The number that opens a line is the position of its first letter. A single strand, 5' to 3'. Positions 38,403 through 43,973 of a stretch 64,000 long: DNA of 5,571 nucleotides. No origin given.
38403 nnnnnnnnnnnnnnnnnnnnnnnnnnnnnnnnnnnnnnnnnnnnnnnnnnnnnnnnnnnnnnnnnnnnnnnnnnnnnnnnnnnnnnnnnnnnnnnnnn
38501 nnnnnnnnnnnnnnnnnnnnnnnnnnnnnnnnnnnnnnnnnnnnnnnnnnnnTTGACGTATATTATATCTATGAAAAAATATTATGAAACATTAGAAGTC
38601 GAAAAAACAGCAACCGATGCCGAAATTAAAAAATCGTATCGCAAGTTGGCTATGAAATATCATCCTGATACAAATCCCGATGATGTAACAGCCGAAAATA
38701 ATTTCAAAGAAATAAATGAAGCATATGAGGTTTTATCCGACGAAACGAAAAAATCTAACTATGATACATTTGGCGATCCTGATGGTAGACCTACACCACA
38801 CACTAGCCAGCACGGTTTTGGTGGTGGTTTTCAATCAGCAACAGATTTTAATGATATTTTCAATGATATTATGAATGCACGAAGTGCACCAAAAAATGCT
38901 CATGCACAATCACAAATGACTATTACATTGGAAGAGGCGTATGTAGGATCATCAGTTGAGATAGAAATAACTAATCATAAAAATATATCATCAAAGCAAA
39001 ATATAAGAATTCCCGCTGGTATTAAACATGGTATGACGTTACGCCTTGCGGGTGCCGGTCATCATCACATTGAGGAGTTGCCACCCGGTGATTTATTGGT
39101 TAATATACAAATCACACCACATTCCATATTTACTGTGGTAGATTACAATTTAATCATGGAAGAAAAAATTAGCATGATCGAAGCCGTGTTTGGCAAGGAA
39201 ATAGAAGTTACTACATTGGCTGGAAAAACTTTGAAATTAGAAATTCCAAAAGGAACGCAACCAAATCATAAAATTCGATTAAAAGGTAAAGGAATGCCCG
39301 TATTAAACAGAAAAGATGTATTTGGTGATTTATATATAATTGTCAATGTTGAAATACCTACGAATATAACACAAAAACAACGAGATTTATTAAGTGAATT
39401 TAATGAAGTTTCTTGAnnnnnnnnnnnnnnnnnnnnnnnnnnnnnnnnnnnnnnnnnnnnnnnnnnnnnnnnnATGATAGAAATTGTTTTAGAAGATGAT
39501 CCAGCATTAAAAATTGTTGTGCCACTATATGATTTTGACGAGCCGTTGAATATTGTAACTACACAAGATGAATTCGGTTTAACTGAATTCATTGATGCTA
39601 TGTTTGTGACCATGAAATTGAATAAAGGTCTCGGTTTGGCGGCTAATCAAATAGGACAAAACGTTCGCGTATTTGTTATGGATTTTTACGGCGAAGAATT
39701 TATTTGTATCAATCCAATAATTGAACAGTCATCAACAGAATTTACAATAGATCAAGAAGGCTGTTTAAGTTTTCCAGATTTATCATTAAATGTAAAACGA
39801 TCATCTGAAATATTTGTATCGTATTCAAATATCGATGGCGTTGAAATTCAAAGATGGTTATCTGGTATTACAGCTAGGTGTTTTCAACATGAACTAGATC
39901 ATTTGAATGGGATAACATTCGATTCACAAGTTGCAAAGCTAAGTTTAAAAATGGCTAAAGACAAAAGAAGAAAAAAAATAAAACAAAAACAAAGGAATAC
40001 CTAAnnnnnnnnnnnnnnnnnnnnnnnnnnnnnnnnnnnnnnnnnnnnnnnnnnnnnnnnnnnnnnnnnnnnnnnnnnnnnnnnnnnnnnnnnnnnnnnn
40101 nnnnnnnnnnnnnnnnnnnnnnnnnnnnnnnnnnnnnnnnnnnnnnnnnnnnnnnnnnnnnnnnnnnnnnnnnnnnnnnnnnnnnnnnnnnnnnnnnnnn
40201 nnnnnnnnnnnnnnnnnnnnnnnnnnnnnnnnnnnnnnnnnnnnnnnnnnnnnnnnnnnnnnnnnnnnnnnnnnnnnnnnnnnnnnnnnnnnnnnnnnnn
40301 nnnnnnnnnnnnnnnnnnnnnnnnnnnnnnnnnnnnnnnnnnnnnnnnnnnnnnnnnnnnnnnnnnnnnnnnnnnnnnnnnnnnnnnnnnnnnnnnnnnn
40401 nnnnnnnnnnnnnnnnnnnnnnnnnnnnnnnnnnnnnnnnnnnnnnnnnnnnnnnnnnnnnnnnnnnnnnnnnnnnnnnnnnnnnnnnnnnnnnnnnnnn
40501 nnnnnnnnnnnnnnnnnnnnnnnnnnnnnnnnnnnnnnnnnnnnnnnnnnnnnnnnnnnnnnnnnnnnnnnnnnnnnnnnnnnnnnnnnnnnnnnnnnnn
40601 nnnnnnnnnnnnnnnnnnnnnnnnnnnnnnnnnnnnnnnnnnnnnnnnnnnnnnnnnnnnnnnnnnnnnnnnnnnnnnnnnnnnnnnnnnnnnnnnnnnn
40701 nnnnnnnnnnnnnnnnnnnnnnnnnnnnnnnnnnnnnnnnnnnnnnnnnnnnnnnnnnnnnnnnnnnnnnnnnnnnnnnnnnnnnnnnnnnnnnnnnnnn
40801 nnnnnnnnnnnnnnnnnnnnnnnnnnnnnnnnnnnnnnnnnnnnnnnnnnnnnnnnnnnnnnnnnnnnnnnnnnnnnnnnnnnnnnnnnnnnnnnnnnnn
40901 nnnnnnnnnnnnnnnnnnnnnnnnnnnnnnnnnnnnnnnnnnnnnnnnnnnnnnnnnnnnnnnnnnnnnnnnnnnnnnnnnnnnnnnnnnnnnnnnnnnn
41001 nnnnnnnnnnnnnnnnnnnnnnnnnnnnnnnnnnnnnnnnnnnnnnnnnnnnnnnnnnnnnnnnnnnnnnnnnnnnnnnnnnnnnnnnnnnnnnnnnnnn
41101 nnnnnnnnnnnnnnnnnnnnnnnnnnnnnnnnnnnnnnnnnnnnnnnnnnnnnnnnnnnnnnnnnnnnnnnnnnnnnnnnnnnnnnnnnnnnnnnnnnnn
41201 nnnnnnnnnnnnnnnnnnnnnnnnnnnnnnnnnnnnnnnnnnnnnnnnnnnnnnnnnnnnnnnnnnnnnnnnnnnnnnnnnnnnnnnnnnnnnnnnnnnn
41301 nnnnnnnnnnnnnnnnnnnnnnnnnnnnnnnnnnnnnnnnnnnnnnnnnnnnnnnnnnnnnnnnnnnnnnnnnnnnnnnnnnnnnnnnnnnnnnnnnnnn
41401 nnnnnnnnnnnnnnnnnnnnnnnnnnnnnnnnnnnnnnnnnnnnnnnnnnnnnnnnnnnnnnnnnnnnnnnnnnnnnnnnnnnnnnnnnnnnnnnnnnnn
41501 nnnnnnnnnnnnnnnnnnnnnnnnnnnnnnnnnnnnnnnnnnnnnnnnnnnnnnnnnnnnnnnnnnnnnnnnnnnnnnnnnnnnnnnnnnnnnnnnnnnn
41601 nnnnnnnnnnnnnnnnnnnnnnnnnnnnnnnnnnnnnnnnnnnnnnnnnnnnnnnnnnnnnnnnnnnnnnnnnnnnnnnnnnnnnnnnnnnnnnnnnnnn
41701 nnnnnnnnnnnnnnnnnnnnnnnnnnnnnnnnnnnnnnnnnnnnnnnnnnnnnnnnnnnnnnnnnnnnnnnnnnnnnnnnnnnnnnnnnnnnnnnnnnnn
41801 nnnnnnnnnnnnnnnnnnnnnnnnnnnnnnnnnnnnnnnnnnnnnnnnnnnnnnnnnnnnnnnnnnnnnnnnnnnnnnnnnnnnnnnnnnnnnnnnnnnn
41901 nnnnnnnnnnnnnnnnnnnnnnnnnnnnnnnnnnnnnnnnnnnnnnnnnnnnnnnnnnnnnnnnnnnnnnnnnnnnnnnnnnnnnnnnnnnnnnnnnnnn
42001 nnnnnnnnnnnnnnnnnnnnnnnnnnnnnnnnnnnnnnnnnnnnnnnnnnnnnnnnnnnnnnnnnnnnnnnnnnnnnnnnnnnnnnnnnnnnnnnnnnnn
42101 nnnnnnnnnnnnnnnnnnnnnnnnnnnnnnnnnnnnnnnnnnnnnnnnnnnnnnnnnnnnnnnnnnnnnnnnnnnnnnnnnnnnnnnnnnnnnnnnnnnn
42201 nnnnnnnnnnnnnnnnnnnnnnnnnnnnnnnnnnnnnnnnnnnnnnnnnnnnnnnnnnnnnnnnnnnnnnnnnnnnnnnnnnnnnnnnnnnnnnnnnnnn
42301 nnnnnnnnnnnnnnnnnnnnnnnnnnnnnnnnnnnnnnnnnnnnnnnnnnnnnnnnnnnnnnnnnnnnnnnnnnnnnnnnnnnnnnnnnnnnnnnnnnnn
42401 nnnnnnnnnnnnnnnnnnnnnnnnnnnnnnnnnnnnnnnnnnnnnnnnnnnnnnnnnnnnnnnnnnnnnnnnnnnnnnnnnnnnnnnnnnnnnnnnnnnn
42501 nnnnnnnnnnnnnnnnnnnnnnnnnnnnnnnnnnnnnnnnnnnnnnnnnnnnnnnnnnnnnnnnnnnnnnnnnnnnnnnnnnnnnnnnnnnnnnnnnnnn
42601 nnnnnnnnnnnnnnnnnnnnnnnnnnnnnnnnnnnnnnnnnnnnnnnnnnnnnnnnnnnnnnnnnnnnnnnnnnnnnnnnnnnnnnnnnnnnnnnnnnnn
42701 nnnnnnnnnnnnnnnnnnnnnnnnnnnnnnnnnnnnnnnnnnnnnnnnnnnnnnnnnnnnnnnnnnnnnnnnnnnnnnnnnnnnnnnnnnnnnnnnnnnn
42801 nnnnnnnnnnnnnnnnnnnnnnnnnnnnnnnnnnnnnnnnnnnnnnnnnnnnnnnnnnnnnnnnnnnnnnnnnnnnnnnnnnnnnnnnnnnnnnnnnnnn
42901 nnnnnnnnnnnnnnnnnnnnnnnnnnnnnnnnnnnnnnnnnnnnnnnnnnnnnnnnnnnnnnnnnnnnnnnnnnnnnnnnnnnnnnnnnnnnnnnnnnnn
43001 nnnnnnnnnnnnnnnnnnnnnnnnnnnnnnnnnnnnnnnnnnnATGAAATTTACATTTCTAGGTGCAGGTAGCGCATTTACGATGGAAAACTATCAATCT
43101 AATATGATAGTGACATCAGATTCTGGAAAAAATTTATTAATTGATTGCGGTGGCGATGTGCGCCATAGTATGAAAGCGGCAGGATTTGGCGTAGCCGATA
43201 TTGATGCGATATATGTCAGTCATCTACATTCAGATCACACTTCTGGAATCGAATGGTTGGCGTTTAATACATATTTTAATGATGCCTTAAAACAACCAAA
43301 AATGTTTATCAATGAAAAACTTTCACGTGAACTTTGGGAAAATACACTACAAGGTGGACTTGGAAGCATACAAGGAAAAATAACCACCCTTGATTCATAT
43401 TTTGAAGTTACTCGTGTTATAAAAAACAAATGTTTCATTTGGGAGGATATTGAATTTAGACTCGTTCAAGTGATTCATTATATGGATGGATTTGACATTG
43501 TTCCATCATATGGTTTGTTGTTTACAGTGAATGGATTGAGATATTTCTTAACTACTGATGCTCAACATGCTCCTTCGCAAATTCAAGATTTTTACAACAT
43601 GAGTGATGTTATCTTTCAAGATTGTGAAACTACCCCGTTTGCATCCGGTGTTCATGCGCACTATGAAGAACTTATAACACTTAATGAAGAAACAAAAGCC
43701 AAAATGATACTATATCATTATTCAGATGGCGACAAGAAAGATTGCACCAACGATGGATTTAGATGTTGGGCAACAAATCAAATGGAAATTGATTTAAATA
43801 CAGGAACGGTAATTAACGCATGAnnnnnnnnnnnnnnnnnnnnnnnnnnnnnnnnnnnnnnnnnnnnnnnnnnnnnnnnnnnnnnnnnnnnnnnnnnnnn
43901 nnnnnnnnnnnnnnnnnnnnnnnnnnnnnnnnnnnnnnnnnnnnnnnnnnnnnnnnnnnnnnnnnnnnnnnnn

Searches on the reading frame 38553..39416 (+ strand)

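Call 25: search_protein_families(library=pfam, proteins=[window:38553-39416:+], max_evalue=0.01)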
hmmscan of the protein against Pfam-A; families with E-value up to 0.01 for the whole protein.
window:38553-39416:+ (287 aa): 2 families
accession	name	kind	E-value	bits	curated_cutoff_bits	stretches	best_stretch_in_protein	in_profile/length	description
PF01556.23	DnaJ_C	-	7e-44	150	26.6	1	120-269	3-152/152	DnaJ C terminal domain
PF00226.36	DnaJ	-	1.7e-27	95.7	27.8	1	9-71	1-63/63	DnaJ domain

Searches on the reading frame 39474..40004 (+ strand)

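Call 25: search_protein_families(library=pfam, proteins=[window:39474-40004:+], max_evalue=0.01)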
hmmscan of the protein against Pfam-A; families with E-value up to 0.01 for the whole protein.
window:39474-40004:+ (176 aa): 1 family
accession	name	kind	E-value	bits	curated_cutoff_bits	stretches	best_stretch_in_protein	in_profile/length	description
PF01327.26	Pep_deformylase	-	1.7e-38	132.1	22.8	1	32-156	23-153/156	Polypeptide deformylase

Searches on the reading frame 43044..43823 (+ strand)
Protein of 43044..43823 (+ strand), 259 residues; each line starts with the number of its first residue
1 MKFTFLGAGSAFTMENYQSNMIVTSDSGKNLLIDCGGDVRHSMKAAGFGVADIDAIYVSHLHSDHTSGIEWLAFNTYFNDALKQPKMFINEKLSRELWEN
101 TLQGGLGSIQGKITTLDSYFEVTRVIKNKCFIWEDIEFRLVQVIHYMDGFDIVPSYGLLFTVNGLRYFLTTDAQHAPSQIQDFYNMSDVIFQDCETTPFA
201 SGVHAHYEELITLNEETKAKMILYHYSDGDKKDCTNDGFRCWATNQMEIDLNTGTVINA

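Call 25: search_protein_families(library=pfam, proteins=[window:43044-43823:+], max_evalue=0.01)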
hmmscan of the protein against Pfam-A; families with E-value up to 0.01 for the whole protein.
window:43044-43823:+ (259 aa): 3 families
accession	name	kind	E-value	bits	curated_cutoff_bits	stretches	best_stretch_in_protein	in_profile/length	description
PF23023.1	Anti-Pycsar_Apyc1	-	2.7e-26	93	50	1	4-229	6-224/250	Anti-Pycsar protein Apyc1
PF00753.33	Lactamase_B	-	1.8e-12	48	22.7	1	18-105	5-96/196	Metallo-beta-lactamase superfamily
PF12706.13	Lactamase_B_2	-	9.1e-11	42.2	27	1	30-225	2-199/200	Beta-lactamase superfamily domain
